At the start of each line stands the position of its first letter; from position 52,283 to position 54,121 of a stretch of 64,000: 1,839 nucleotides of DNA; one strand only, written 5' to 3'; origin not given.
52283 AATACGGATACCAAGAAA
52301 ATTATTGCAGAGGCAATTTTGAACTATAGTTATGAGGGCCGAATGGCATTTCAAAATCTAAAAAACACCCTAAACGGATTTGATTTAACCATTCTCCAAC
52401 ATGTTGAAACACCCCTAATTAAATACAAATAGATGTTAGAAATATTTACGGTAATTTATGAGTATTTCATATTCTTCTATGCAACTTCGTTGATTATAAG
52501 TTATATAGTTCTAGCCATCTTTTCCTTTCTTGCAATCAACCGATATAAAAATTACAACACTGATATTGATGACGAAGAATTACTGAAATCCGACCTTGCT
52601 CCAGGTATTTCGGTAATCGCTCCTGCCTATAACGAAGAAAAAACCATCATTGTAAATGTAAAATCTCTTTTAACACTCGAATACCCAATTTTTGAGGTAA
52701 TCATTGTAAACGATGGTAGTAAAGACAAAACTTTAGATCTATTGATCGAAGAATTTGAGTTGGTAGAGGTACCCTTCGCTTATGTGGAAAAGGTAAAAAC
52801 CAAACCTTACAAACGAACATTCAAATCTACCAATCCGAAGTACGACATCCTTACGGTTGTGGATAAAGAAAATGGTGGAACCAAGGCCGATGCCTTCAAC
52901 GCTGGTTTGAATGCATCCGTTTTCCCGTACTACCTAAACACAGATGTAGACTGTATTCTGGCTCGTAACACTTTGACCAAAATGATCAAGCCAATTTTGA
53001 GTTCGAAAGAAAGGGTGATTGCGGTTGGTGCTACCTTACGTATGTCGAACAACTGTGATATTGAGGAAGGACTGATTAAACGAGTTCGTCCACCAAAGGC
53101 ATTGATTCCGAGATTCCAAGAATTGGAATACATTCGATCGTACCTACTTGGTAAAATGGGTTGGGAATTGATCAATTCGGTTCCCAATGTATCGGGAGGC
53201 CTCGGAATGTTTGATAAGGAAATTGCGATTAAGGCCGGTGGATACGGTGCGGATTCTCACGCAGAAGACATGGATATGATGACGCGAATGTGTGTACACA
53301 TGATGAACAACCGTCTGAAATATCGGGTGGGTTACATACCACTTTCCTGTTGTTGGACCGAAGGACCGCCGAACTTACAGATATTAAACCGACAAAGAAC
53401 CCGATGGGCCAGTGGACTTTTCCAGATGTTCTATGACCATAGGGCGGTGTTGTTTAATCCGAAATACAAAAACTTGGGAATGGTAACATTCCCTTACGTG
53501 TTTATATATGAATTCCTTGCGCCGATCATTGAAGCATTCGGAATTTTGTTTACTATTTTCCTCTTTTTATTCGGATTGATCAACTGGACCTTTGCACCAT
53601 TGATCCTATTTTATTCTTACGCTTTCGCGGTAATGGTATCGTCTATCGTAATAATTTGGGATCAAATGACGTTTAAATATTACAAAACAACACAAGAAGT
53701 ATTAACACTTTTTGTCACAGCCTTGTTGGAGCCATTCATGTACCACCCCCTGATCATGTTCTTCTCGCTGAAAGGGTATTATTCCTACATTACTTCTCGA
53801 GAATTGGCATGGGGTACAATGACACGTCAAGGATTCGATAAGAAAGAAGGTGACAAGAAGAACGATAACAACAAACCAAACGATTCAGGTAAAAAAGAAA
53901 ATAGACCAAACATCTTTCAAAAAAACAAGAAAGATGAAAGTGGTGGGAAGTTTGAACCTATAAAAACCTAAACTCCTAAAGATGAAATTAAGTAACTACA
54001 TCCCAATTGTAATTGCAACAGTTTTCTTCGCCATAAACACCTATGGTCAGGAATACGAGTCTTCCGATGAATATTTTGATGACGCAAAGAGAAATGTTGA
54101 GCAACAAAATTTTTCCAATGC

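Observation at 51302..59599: Five-gene synthase-dependent exopolysaccharide-like operon with atypical accessory genes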

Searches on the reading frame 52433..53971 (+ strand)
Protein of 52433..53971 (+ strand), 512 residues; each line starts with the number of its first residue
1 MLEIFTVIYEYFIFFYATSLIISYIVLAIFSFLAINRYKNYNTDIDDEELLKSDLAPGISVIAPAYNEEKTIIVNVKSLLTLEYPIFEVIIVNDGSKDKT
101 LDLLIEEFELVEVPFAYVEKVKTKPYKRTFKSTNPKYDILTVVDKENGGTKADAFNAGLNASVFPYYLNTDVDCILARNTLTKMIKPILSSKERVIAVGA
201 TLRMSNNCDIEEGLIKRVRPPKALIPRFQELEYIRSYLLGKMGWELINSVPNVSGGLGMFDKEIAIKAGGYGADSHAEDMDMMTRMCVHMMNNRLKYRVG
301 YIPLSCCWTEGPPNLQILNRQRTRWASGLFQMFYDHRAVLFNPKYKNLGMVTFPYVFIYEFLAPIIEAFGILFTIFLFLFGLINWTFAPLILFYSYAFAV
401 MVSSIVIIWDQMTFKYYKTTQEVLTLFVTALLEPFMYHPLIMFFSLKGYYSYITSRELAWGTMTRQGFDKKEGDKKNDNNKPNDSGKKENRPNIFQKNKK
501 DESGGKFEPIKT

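Call 3: search_protein_families(library=pfam, proteins=[window:52433-53971:+], max_evalue=0.01)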
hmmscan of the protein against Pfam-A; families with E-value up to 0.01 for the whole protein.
window:52433-53971:+ (512 aa): 5 families
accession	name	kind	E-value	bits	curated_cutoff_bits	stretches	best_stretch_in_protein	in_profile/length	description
PF00535.33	Glycos_transf_2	-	6.6e-18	65.6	23.3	1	60-198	1-113/168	Glycosyl transferase family 2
PF13632.12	Glyco_trans_2_3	-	1.3e-11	45.2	27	1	255-399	74-197/198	Glycosyl transferase family group 2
PF13641.12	Glyco_tranf_2_3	-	2.8e-09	37.7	27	1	57-327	1-229/230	Glycosyltransferase like family 2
PF03142.21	Chitin_synth_2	-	1.3e-06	27.8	27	1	290-486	335-515/527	Chitin synthase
PF10111.15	Glyco_tranf_2_2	-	0.00013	22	27.3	0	60-104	1-47/276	Glycosyltransferase like family 2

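Call 4: search_protein_families(library=ncbifam, proteins=[window:52433-53971:+], max_evalue=0.01)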
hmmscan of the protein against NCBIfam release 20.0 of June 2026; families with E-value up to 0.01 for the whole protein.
window:52433-53971:+ (512 aa): 19 families
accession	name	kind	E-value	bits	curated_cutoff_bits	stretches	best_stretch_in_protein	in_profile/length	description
TIGR03937.1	PgaC_IcaA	equivalog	5e-33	114.6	422.3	2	133-386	95-321/407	poly-beta-1,6-N-acetyl-D-glucosamine synthase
TIGR03111.1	glyc2_xrt_Gpos1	hypoth_equivalog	7.8e-21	74.4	363.95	1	16-455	10-410/439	TIGR03111 family XrtG-associated glycosyltransferase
NF053846.1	glyco_with_XrtP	equivalog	4.2e-09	35.6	520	1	64-410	48-384/440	XrtP-associated glycosyltransferase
TIGR04242.1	nodulat_NodC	equivalog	5e-08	32.3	550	1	22-101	12-94/395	chitooligosaccharide synthase NodC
NF047683.1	TeichurnBiosyTuaG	equivalog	1.1e-07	31.7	400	1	56-104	5-53/252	teichuronic acid biosynthesis protein TuaG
NF007482.0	PRK10073.1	equivalog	1.3e-07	31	423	1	56-103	5-52/334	glycosyltransferase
NF041875.1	EPS_EpsD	equivalog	2.4e-07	30.5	370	1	59-199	1-114/325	exopolysaccharide biosynthesis glycosyltransferase EpsD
TIGR04283.1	glyco_like_mftF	equivalog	1e-06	28.5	182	1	59-104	1-46/221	TIGR04283 family arsenosugar biosynthesis glycosyltransferase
TIGR03469.1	HpnB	hypoth_equivalog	2.9e-06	26.5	379.25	1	21-103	3-91/386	hopene-associated glycosyltransferase HpnB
NF010496.0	PRK13915.1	equivalog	2.1e-05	23.7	262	1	43-101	17-78/307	glucosyl-3-phosphoglycerate synthase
NF053739.1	GlytfEpsEBac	equivalog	0.00018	20.6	450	1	57-103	1-47/265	glycosyltransferase EpsE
NF038299.1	EPS_HpsN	equivalog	0.00036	19.6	425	1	58-100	2-45/317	hormogonium polysaccharide biosynthesis glycosyltransferase HpsN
TIGR03030.1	CelA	equivalog_domain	0.00053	18.1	699.1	1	51-103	125-181/714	UDP-forming cellulose synthase catalytic subunit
NF050050.1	ProtGlycPglI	equivalog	0.0012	18.3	500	1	57-119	2-63/306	GalNAc(5)-diNAcBac-PP-undecaprenol beta-1,3-glucosyltransferase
NF047588.1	GlcsyltransPgfSStrep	equivalog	0.0014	17.9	500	1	59-105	3-53/308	glycosyltransferase PgfS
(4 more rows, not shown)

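Call 9: search_solved_structures(query=window:52433-53971:+, max_evalue=0.01, show_alignments=1)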
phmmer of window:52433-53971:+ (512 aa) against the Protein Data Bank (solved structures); distinct sequences matched with E-value up to 0.01: 7.
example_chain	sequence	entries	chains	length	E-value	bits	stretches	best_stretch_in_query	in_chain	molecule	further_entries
2z87_A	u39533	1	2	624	6.3e-08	35.1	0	51-111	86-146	Chondroitin synthase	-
2z86_A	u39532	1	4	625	6.4e-08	35.1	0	51-111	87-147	Chondroitin synthase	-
6p61_A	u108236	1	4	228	1.4e-05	27.4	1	55-103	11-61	Glycosyltransferase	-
9nye_A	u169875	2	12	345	2.1e-05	26.8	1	43-108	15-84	Glycosyltransferase sll0501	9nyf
5ekp_C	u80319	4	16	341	2.1e-05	26.8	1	43-108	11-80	Uncharacterized glycosyltransferase sll0501 | Glycosyltransferase sll0501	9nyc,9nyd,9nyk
5eke_A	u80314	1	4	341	0.0001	24.5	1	43-108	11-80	Uncharacterized glycosyltransferase sll0501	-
5hea_A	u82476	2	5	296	0.00012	24.3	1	58-118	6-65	Putative glycosyltransferase (GalT1)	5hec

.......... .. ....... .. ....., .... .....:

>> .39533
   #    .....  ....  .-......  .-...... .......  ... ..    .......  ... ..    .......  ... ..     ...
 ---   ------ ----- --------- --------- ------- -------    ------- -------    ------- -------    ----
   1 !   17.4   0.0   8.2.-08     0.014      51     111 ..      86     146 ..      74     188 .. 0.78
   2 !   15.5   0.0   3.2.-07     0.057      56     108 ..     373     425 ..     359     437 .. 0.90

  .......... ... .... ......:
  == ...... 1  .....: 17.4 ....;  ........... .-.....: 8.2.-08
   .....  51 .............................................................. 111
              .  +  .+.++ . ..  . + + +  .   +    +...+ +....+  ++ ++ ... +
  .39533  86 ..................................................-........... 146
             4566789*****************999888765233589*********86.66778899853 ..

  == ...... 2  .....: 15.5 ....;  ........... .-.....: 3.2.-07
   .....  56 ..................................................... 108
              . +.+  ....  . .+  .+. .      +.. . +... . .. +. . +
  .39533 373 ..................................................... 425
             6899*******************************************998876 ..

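Call 13: find_homologous_proteins(query=window:52433-53971:+, max_evalue=1e-10)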
Query window:52433-53971:+ (512 aa): 4504 proteins with E <= 1e-10 among 8000 candidates; the best 120 are listed.
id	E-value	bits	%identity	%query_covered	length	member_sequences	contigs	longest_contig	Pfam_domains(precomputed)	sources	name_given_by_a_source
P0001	0.0e+0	1100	93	100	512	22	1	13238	PF13632.13,PF13641.13,PF03142.22,PF00535.33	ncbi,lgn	-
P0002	2.9e-294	995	84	100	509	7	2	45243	PF13632.13,PF10111.15,PF13641.13,PF03142.22,PF00535.33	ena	-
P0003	4.8e-293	991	82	100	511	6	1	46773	PF13632.13,PF13641.13,PF03142.22,PF00535.33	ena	-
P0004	4.8e-293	991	83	100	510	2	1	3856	PF13632.13,PF10111.15,PF13641.13,PF00535.33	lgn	-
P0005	7.3e-293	990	82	100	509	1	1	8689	PF13632.13,PF10111.15,PF13641.13,PF00535.33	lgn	-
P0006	1.7e-291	985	80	100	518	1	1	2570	PF13632.13,PF10111.15,PF13641.13,PF03142.22,PF00535.33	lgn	-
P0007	2.6e-291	985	80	100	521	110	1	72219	PF13632.13,PF10111.15,PF13641.13,PF03142.22,PF00535.33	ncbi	-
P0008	3.0e-291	985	82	100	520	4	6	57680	PF13632.13,PF13641.13,PF03142.22,PF00535.33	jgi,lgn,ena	jgi:cellulose synthase/poly-beta-1,6-N-acetylglucosamine synthase-like glycosyltransferase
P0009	3.7e-290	981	83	100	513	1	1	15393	PF13632.13,PF13641.13,PF03142.22,PF00535.33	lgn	-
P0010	1.1e-289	979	82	100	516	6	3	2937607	PF13632.13,PF10111.15,PF13641.13,PF03142.22,PF00535.33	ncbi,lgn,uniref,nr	ncbi:glycosyltransferase family 2 protein [Polaribacter gangjinensis]|uniref:glycosyltransferase fam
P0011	3.6e-288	975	80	100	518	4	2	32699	PF13632.13,PF13641.13,PF03142.22,PF00535.33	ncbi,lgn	-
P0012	5.2e-288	974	81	100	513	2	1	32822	PF13632.13,PF13641.13,PF00535.33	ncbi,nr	ncbi:MAG: glycosyltransferase [Polaribacter sp.]|nr:glycosyltransferase [Polaribacter sp.]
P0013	6.1e-288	974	80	100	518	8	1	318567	PF13632.13,PF10111.15,PF13641.13,PF03142.22,PF00535.33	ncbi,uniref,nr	ncbi:glycosyltransferase family 2 protein [Polaribacter sp. BAL334]|uniref:glycosyltransferase famil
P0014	3.6e-287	971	82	100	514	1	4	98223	PF13632.13,PF13641.13,PF00535.33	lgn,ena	-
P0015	1.2e-286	969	80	100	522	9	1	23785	PF13632.13,PF10111.15,PF13641.13,PF03142.22,PF00535.33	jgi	-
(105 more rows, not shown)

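Call 16: find_related_loci(query=A1, collection=genome_contigs, flank=10000)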
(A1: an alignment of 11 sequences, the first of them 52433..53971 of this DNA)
Query A1 (512 aa) in genome_contigs; peptide patterns used: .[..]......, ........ (x = any residue, [..] = any of these).
599 stretches matched a pattern (row limit reached: there are more); 419 encode a relative of the query (tblastn E <= 1e-3); the best 80 are kept; 80 distinct loci.
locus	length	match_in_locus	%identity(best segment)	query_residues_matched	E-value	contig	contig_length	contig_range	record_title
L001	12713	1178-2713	98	1-512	0e+0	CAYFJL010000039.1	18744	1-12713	MAG TPA_asm: uncultured Polaribacter sp. isolate ERP003628_co2_26 genome assembly, contig: NODE_2161_length_18744_cov_7.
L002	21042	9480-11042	81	1-512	0e+0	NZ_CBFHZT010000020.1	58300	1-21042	MAG: Polaribacter sp. isolate Co_bin_549_strict Co_bin_549_strict_c20, whole genome shotgun sequence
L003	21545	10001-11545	80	1-512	0e+0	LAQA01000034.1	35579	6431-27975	MAG: Flavobacteriaceae bacterium ASP10-09a contig2209, whole genome shotgun sequence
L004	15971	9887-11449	79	1-512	0e+0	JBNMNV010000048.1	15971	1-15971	MAG: Polaribacter sp. isolate 3300053697_5 Ga0535652_0004663, whole genome shotgun sequence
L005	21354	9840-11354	79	1-502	0e+0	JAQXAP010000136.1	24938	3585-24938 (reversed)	MAG: Polaribacter sp. isolate cluster4_bin.11 k119_142092, whole genome shotgun sequence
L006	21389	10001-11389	67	9-471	0e+0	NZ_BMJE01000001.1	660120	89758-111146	Flavobacterium suaedae strain CGMCC 1.15461 sequence01, whole genome shotgun sequence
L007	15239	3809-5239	68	1-477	0e+0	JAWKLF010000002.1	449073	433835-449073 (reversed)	MAG: Chitinophagaceae bacterium isolate ABC1.87 ABC1.87.fa-2, whole genome shotgun sequence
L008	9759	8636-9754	87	1-373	0e+0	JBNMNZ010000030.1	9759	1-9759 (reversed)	MAG: Polaribacter sp. isolate 3300047667_100 Ga0491197_0012262, whole genome shotgun sequence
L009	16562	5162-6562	68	1-467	0e+0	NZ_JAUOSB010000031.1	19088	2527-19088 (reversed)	Wenyingzhuangia sp. 2_MG-2023 strain B3M12 JILBFBID_31, whole genome shotgun sequence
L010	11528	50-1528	63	2-502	0e+0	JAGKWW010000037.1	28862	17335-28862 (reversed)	MAG: Flavobacteriaceae bacterium isolate H1_D7_3 H1_D7_3_95, whole genome shotgun sequence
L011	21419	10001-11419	62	9-481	0e+0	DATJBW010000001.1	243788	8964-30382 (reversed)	MAG TPA_asm: Flavobacterium sp. isolate SMAG_U15364 k141_16251, whole genome shotgun sequence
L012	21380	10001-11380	67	8-467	0e+0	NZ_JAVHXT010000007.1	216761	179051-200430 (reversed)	MAG: Pedobacter sp. isolate A84_bin7_2 NODE_9_length_216761_cov_10.552140, whole genome shotgun sequence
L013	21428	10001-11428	55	1-476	2e-176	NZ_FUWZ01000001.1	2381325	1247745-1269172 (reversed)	Chitinophaga eiseniae strain DSM 22224, whole genome shotgun sequence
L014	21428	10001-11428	56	1-475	3e-175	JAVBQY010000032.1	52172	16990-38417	MAG: Bacteroidales bacterium isolate EPI_MAG_00179 c_000008330836, whole genome shotgun sequence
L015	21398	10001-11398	54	8-472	9e-171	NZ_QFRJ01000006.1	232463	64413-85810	Brumimicrobium oceani strain C305 contig6, whole genome shotgun sequence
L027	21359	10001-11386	51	4-467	3e-157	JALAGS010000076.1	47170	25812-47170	MAG: Sphingobacterium sp. isolate feces_ps_bin.10 k141_15607, whole genome shotgun sequence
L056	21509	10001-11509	41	2-508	4e-126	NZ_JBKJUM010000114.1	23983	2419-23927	MAG: Daejeonella sp. isolate ant_bin.69 S1Ck117_230794_flag_0_multi_63.0000_len_23983, whole genome shotgun sequence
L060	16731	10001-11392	48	9-472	1e-138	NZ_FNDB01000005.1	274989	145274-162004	Flavobacterium omnivorum strain CGMCC 1.2747, whole genome shotgun sequence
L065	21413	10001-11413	41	1-477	1e-124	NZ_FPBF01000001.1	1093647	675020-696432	Algoriphagus locisalis strain DSM 23445, whole genome shotgun sequence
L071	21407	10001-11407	42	9-476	2e-123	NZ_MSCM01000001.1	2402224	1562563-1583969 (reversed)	Polaribacter glomeratus strain ATCC 43844 scaffold00001, whole genome shotgun sequence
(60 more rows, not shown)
